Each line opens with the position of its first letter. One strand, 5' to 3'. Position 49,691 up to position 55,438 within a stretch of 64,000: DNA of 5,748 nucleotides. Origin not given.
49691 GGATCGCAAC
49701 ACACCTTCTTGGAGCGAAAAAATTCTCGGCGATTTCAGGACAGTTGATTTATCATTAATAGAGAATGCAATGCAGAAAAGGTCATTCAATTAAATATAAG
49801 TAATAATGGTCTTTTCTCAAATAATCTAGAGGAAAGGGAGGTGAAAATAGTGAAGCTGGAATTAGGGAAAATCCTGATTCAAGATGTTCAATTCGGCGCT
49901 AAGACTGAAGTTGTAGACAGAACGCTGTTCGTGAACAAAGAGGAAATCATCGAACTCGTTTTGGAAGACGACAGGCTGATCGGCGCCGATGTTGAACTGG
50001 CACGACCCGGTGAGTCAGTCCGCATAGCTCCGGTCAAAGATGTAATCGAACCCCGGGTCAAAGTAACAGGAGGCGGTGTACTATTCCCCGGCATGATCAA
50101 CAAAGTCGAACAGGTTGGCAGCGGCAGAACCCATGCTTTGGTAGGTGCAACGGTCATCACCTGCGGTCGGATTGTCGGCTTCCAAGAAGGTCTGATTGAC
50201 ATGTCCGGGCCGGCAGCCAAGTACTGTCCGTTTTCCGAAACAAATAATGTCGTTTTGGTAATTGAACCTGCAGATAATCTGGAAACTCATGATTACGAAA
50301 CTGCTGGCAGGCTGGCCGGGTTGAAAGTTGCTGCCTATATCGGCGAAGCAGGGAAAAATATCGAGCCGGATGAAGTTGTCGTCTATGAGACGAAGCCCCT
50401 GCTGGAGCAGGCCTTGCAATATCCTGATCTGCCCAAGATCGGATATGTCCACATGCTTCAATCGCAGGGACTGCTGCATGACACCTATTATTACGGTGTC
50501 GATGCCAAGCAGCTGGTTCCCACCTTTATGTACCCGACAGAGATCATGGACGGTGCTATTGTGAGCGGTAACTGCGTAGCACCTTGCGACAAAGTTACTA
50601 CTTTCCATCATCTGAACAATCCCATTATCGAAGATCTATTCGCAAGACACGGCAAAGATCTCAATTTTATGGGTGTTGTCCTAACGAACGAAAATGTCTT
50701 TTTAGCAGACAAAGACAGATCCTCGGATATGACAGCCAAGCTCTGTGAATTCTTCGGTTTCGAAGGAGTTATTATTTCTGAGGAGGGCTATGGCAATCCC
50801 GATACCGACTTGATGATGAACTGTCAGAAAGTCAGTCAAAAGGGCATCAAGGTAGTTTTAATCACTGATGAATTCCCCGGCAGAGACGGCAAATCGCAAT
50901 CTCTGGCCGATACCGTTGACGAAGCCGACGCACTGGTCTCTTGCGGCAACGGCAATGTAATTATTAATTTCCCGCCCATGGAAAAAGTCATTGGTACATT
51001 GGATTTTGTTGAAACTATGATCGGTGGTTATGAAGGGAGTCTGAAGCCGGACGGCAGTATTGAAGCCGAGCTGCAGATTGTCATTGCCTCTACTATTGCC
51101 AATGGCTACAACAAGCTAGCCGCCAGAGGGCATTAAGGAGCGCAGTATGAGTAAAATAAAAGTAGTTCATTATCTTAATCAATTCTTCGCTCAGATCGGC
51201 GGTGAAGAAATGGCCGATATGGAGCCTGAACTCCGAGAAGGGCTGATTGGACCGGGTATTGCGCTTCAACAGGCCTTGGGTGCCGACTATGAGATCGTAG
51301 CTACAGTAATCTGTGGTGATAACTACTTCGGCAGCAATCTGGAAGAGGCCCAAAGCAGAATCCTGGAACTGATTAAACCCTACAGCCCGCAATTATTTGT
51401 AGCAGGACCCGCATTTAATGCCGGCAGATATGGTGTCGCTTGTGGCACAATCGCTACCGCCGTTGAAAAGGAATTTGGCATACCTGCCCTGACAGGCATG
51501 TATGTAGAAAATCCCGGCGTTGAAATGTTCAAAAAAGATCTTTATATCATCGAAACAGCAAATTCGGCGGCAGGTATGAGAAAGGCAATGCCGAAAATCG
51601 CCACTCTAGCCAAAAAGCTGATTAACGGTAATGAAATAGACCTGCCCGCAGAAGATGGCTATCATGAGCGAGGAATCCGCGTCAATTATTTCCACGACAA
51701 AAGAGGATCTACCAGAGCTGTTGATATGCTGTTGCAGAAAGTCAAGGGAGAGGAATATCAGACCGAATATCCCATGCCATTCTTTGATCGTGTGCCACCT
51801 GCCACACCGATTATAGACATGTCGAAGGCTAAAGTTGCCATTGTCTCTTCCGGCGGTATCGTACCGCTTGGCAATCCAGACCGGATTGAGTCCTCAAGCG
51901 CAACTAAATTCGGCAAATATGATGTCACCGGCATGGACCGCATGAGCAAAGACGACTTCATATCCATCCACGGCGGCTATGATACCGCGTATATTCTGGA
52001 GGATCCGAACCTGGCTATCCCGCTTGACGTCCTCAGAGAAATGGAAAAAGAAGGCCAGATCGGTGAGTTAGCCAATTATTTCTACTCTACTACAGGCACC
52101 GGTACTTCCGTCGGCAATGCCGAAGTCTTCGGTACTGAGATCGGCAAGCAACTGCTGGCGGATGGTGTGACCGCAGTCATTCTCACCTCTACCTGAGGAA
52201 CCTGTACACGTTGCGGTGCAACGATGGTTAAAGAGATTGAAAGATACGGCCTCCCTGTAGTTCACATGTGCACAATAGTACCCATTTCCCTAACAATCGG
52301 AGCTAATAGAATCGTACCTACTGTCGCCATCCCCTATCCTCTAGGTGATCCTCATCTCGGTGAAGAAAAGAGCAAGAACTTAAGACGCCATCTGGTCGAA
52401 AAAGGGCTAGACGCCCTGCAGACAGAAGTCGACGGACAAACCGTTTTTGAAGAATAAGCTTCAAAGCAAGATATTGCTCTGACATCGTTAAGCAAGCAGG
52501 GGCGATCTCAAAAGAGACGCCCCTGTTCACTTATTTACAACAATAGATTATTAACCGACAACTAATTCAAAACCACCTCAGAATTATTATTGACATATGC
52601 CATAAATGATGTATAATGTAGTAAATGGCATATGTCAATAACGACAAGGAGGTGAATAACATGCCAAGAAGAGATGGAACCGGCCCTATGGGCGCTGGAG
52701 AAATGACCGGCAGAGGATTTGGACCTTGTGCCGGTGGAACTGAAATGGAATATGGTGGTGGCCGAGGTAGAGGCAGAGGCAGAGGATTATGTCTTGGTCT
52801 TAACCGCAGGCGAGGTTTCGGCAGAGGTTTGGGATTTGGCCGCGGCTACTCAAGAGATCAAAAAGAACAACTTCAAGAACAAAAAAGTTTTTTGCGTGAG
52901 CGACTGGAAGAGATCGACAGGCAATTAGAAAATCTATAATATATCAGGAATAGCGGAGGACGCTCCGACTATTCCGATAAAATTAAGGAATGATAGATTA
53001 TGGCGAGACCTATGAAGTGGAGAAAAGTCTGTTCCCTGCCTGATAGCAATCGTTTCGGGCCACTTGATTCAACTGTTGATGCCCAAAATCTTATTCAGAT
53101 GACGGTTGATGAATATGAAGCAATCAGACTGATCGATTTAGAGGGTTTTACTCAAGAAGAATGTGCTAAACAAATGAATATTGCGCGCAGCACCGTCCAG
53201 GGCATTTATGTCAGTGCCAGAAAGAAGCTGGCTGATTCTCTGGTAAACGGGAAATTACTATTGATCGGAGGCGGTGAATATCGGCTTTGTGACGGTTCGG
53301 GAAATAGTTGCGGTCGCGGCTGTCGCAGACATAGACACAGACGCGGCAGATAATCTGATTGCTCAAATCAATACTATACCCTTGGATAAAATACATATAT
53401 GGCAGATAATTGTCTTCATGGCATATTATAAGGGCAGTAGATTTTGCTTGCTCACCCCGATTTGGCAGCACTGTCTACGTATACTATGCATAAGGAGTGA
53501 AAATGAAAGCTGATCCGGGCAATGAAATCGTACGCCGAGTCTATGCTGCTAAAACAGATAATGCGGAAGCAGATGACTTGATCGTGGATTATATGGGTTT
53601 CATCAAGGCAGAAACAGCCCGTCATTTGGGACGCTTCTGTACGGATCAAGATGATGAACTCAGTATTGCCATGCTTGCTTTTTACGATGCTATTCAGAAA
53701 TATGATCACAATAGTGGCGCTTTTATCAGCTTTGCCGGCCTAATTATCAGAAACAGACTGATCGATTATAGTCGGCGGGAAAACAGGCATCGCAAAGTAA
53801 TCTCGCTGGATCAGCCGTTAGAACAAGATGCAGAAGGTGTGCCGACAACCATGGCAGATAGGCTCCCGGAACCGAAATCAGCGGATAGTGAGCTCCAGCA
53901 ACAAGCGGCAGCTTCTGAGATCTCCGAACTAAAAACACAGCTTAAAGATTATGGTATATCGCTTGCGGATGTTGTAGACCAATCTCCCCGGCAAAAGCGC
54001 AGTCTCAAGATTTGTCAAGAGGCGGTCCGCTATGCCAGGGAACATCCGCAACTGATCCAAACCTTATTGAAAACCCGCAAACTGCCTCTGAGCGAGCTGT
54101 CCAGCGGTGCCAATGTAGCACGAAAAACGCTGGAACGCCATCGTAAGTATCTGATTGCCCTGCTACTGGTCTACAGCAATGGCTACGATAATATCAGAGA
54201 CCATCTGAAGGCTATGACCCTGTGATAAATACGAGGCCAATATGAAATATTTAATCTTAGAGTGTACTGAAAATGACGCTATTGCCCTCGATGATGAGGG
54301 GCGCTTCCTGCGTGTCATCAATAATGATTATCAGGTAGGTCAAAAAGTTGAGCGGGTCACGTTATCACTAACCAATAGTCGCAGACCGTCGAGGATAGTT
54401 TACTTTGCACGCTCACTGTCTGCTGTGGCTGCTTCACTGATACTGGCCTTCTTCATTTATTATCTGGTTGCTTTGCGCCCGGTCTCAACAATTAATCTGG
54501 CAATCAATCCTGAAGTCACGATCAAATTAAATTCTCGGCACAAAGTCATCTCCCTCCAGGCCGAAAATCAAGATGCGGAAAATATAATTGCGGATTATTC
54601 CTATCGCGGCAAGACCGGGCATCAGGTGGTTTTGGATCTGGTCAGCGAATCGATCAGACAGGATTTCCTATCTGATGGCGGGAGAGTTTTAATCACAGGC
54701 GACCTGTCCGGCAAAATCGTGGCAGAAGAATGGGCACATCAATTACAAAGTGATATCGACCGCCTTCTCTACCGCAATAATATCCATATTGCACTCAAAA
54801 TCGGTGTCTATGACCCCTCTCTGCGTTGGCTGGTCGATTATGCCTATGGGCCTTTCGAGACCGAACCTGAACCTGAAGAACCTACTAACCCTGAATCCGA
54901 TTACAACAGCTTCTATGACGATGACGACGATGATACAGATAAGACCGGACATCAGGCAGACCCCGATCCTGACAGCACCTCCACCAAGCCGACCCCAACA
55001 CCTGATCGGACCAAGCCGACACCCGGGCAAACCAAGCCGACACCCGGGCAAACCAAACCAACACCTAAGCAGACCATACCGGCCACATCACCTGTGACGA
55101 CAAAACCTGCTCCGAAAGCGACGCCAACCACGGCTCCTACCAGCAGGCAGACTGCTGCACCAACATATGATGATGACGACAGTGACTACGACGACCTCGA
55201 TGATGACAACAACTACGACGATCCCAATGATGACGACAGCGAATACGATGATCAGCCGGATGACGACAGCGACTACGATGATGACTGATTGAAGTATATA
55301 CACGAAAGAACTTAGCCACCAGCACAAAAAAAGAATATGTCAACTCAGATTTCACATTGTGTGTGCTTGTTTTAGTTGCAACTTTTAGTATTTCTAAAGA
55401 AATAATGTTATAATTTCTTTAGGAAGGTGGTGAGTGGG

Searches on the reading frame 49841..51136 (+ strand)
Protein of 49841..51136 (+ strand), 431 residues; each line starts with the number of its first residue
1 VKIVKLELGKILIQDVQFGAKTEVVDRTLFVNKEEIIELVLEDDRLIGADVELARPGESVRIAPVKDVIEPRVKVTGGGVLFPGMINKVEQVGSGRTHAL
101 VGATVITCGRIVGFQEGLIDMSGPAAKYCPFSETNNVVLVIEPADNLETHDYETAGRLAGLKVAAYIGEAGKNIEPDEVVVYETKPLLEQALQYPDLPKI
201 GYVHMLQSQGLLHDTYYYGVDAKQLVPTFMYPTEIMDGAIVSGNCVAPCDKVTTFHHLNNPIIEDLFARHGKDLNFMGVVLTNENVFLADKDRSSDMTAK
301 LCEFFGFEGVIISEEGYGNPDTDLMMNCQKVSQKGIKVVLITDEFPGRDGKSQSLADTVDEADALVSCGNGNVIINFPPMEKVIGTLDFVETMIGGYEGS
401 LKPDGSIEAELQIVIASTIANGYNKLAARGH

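Call 69: search_protein_families(library=pfam, proteins=[window:49841-51136:+], max_evalue=0.001)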
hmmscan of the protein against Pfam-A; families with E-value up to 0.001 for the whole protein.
window:49841-51136:+ (431 aa): 1 family
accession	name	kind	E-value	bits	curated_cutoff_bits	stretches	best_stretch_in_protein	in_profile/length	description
PF09338.16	Gly_reductase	-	1.9e-200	666.2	22.2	1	5-428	2-425/426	Glycine/sarcosine/betaine reductase component B subunits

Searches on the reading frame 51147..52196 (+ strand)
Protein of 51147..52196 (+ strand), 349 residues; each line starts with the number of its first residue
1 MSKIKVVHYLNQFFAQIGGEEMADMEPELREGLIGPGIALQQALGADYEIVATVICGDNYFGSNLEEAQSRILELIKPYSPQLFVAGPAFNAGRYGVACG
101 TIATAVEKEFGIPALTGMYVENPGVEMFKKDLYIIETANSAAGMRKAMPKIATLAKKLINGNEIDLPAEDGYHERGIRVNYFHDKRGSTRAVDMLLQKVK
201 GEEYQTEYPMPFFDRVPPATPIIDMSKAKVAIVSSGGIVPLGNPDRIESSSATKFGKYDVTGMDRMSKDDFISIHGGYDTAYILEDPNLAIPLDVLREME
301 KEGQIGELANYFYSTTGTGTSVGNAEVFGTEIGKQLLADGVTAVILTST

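Call 69: search_protein_families(library=pfam, proteins=[window:51147-52196:+], max_evalue=0.001)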
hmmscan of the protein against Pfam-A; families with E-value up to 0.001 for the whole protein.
window:51147-52196:+ (349 aa): 1 family
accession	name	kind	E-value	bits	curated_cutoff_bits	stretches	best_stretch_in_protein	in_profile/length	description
PF07355.17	GRDB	-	2.2e-169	563.7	22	1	3-349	1-347/347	Glycine/sarcosine/betaine reductase selenoprotein B (GRDB)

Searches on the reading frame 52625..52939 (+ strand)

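Call 69: search_protein_families(library=pfam, proteins=[window:52625-52939:+], max_evalue=0.001)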
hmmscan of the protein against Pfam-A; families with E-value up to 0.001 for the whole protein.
window:52625-52939:+ (104 aa): 1 family
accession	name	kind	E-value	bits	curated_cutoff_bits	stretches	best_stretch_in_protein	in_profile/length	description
PF17253.7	DUF5320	-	8.3e-20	72.2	27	1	13-104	1-99/99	Family of unknown function (DUF5320)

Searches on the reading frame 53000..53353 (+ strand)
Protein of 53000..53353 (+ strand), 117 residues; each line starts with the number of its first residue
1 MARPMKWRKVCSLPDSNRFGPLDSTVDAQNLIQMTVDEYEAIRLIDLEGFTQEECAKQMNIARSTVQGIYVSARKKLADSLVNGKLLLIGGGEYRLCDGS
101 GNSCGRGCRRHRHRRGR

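Call 69: search_protein_families(library=pfam, proteins=[window:53000-53353:+], max_evalue=0.001)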
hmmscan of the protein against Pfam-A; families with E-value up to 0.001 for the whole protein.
window:53000-53353:+ (117 aa): 4 families
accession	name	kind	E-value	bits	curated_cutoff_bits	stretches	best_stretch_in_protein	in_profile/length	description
PF02001.22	DUF134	-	1.3e-20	74.2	27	1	2-95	5-96/98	Protein of unknown function DUF134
PF08281.18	Sigma70_r4_2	-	6.1e-07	29.4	25.7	1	33-77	10-54/54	Sigma-70, region 4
PF04545.22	Sigma70_r4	-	5.8e-06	26.2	24.1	1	37-77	8-48/50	Sigma-70, region 4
PF07638.17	Sigma70_ECF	-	8.3e-05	23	21.1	1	29-81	131-183/185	ECF sigma factor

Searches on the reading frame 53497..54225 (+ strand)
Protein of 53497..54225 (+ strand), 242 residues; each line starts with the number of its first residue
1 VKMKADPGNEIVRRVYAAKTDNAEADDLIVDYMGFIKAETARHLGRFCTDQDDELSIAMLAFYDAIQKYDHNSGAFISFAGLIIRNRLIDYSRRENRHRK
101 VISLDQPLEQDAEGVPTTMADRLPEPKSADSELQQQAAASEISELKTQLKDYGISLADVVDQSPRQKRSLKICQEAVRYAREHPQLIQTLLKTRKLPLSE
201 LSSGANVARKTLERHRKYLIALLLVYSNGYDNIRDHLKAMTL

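Call 69: search_protein_families(library=pfam, proteins=[window:53497-54225:+], max_evalue=0.001)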
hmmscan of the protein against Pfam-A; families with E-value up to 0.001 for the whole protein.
window:53497-54225:+ (242 aa): 1 family
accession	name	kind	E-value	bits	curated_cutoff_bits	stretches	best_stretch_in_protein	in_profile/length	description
PF04542.20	Sigma70_r2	-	2.2e-09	37.4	24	1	30-97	3-70/71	Sigma-70 region 2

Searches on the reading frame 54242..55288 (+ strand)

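Call 69: search_protein_families(library=pfam, proteins=[window:54242-55288:+], max_evalue=0.001)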
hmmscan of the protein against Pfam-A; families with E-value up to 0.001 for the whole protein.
window:54242-55288:+ (348 aa): 2 families
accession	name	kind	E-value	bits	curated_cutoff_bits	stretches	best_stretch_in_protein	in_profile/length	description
PF23750.1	RsgI_M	-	5.3e-16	59.9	25.3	1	82-184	2-104/133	Anti-sigma factor RsgI-like central domain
PF12791.13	RsgI_N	-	0.00017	21.8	25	1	4-37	5-38/40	Anti-sigma factor N-terminus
